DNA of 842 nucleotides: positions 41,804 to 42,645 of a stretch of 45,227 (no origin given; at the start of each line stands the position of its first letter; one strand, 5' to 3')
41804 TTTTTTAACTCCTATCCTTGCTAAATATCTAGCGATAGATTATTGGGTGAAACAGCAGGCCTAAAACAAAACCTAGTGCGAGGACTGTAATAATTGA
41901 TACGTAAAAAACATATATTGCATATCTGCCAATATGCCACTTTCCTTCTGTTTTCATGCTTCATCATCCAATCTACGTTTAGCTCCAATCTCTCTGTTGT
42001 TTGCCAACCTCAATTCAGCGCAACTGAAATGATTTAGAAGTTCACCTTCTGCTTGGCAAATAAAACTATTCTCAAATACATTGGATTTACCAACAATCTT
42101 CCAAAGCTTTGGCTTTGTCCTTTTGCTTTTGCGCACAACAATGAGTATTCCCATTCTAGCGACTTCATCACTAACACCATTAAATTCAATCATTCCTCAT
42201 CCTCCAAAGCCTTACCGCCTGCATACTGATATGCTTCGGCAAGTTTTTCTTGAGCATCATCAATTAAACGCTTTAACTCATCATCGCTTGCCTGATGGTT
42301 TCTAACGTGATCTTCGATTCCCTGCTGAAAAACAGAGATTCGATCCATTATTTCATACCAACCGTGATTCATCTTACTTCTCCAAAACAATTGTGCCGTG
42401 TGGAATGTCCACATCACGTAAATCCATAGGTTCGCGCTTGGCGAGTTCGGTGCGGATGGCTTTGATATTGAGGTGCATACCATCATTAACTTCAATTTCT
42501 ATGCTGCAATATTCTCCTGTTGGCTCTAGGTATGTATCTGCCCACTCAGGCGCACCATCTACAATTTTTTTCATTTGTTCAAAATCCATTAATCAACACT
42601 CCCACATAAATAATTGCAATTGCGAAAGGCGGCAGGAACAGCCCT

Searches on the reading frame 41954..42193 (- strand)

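Call 12: search_protein_families(library=phrogs, proteins=[window:41954-42193:-])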
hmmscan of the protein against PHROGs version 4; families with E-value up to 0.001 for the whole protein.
window:41954-42193:- (79 aa): 1 family
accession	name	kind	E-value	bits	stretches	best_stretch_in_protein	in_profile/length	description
phrog_2265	-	unknown function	0.00082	20.7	1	15-77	21-82/91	-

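Call 88: search_protein_families(library=pfam, proteins=[window:41954-42193:-], max_evalue=0.1)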
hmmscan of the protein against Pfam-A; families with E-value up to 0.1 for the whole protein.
window:41954-42193:- (79 aa): 0 families

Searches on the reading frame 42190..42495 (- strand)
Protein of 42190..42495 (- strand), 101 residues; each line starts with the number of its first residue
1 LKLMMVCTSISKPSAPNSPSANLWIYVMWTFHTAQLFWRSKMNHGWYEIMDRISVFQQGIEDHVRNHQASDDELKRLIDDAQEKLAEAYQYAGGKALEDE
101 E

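Call 12: search_protein_families(library=phrogs, proteins=[window:42190-42495:-])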
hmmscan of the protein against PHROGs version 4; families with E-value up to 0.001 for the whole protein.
window:42190-42495:- (101 aa): 1 family
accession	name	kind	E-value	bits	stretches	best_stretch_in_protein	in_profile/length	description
phrog_5142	-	unknown function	0.00091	20.7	0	40-98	4-68/75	-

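Call 88: search_protein_families(library=pfam, proteins=[window:42190-42495:-], max_evalue=0.1)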
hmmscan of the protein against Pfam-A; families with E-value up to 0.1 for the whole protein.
window:42190-42495:- (101 aa): 0 families
